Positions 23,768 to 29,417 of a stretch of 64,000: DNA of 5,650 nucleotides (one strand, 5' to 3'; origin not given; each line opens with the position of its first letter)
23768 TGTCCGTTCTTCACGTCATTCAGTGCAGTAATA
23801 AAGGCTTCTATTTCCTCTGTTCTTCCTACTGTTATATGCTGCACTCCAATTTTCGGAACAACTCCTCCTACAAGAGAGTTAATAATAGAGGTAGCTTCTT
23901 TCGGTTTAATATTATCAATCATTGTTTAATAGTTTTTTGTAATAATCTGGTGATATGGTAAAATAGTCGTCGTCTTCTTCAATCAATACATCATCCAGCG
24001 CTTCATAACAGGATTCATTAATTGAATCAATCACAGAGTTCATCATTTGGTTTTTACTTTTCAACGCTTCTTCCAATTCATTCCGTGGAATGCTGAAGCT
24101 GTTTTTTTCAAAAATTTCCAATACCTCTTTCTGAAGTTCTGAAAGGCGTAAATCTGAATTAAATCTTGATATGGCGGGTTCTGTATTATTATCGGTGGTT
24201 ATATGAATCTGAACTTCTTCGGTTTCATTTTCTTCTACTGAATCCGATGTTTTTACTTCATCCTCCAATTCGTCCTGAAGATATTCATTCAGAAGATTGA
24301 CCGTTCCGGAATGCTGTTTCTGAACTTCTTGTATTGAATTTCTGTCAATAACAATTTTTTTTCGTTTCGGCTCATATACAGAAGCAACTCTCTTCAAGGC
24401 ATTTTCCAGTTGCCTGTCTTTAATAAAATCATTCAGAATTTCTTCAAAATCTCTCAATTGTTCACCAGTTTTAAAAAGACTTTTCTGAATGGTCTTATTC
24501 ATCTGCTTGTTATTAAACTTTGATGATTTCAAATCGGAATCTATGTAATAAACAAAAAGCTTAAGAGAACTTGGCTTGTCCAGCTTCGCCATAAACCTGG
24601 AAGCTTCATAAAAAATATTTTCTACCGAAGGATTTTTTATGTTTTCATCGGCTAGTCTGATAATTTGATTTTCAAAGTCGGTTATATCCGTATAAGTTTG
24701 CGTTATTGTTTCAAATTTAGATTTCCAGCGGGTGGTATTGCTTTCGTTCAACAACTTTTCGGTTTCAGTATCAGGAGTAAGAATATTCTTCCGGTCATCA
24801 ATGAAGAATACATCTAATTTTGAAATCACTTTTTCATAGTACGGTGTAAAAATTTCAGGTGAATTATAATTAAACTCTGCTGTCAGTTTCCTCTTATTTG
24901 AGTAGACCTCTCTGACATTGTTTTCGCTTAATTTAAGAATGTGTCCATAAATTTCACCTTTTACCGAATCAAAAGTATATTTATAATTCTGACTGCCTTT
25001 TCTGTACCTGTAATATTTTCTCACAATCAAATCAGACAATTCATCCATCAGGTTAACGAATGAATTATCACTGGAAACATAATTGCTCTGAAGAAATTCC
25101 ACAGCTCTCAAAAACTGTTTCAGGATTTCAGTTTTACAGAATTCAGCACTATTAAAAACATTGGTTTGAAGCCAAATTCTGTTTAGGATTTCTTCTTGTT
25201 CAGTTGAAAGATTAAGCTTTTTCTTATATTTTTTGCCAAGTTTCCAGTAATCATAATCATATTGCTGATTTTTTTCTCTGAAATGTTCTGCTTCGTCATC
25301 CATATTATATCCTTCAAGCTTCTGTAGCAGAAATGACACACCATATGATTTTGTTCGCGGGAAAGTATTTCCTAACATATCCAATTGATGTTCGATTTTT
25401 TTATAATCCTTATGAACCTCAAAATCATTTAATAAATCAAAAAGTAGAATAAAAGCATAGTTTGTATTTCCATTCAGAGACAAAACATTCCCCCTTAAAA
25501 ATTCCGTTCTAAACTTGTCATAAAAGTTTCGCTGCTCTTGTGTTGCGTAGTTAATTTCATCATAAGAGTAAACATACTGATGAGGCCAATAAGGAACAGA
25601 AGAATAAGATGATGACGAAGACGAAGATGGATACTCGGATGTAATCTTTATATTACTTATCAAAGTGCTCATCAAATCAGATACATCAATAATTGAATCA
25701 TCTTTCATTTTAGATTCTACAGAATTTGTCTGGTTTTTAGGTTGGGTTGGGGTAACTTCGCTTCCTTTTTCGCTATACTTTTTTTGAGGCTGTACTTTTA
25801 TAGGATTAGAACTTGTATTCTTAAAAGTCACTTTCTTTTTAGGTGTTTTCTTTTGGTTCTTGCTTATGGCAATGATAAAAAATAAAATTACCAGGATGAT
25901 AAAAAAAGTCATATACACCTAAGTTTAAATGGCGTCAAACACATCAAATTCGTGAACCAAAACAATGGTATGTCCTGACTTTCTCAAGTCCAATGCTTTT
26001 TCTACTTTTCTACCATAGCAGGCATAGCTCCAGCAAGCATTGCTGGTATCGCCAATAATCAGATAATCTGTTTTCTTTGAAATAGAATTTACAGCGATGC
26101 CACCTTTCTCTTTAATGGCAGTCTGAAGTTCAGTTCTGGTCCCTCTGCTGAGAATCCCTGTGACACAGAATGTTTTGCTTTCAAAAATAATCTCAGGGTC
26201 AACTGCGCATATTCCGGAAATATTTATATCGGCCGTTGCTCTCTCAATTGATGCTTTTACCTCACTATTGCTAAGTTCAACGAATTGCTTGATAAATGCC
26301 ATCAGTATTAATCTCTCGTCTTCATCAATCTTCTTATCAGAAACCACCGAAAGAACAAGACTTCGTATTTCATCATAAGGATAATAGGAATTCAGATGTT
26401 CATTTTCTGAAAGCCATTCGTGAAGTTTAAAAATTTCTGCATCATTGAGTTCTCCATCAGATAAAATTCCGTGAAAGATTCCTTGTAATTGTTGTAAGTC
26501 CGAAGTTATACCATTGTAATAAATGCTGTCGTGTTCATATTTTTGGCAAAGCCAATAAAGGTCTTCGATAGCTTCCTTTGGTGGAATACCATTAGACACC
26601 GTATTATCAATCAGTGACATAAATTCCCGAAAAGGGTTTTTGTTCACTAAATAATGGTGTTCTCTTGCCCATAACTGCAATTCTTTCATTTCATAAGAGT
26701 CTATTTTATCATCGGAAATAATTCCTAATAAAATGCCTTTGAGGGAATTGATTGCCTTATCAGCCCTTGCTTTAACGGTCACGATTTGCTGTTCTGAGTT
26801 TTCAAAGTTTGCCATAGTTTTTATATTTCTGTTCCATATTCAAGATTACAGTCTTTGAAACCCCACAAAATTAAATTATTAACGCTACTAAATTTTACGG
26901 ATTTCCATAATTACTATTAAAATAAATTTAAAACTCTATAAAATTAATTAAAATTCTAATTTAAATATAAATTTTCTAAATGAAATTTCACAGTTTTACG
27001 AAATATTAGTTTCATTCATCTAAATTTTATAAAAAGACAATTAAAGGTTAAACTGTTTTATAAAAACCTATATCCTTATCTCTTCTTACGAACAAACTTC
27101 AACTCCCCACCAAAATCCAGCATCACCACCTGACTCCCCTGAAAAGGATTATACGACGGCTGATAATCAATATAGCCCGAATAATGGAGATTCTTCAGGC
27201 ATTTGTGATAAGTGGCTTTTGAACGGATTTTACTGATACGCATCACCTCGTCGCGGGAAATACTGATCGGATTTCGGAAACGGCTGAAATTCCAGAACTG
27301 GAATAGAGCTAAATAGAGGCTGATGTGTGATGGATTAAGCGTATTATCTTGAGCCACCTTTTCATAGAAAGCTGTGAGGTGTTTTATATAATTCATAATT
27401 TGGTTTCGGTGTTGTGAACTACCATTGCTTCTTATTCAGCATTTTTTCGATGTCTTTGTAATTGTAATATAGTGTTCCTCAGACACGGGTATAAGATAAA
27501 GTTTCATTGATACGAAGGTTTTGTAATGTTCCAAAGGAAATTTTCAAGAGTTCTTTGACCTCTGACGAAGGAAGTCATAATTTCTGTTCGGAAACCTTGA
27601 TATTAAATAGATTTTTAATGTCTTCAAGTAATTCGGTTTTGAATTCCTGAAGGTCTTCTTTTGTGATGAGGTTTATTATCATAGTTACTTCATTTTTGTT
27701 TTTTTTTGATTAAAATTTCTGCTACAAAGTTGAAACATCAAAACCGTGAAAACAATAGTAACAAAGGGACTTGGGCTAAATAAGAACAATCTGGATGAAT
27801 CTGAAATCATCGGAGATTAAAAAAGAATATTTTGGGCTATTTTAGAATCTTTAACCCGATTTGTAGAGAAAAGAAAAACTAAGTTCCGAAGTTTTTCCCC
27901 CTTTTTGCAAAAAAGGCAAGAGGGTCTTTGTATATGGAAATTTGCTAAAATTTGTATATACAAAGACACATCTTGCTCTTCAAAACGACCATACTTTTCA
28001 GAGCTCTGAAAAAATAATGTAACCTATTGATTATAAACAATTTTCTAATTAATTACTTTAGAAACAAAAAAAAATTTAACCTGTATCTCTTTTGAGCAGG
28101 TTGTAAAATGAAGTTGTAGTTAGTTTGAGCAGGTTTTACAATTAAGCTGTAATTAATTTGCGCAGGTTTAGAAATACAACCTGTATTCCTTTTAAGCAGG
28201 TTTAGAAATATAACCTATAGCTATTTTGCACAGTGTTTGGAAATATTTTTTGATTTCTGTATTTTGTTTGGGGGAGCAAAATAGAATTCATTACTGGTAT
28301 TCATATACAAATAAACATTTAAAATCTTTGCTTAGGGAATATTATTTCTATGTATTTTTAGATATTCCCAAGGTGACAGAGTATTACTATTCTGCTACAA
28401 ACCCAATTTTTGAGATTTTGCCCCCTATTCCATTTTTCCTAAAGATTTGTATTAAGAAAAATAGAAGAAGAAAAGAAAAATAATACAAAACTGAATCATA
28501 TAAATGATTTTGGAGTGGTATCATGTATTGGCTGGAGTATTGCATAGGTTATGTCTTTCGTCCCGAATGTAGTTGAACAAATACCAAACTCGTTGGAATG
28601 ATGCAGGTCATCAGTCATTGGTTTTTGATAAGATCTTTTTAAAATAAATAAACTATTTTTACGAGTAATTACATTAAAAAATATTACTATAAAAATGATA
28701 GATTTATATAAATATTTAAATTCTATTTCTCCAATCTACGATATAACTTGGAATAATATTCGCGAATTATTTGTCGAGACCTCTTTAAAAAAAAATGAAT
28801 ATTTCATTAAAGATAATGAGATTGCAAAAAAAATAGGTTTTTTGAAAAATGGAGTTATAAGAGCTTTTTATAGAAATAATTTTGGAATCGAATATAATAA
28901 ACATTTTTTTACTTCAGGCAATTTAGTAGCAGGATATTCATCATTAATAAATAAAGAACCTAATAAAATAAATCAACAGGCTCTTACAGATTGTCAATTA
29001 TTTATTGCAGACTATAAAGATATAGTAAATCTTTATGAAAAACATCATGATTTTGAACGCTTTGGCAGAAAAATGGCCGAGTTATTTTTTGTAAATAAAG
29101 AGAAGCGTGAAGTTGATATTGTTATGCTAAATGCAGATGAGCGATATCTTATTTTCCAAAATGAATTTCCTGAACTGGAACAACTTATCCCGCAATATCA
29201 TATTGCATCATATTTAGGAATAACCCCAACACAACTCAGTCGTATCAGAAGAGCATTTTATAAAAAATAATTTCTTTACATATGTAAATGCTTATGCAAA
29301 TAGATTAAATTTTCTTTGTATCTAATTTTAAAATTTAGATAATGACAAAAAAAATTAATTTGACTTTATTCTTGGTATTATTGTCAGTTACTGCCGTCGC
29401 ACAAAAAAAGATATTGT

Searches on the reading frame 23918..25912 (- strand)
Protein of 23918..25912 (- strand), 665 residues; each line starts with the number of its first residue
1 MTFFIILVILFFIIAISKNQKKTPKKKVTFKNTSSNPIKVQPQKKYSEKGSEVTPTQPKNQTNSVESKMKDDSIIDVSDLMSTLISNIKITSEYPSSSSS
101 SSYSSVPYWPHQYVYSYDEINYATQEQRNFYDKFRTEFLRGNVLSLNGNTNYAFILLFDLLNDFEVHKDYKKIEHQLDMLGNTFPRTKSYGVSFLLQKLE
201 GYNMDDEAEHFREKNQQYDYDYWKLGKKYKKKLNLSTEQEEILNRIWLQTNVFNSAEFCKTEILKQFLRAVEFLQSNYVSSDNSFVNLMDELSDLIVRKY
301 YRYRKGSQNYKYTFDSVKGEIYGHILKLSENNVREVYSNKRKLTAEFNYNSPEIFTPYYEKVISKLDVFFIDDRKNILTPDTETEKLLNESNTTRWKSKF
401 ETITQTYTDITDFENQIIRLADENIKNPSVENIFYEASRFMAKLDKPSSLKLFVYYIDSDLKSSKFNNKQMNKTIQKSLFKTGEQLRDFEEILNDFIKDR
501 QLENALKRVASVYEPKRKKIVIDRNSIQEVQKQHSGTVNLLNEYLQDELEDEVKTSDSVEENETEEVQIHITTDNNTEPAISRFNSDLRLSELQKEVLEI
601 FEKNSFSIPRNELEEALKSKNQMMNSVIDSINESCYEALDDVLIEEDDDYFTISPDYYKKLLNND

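Call 92: search_protein_families(library=pfam, max_evalue=0.001, proteins=[window:23918-25912:-])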
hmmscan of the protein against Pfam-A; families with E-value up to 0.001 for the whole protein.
window:23918-25912:- (665 aa): 1 family
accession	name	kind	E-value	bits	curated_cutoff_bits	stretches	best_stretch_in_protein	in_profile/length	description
PF15615.11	TerB_C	-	1.5e-25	90.6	26.3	1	506-661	3-147/148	TerB-C domain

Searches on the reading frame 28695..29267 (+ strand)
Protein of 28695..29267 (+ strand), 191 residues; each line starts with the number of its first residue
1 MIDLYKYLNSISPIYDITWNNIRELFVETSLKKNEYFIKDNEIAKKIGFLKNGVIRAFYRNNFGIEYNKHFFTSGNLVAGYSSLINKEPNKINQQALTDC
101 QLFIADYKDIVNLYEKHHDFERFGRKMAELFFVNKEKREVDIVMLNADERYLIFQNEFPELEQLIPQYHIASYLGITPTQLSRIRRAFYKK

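Call 92: search_protein_families(library=pfam, max_evalue=0.001, proteins=[window:28695-29267:+])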
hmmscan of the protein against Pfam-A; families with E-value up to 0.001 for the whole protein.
window:28695-29267:+ (191 aa): 1 family
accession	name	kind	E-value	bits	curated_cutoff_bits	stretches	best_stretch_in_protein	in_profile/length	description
PF00027.35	cNMP_binding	-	4.8e-08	33.3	27.5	1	29-117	2-89/89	Cyclic nucleotide-binding domain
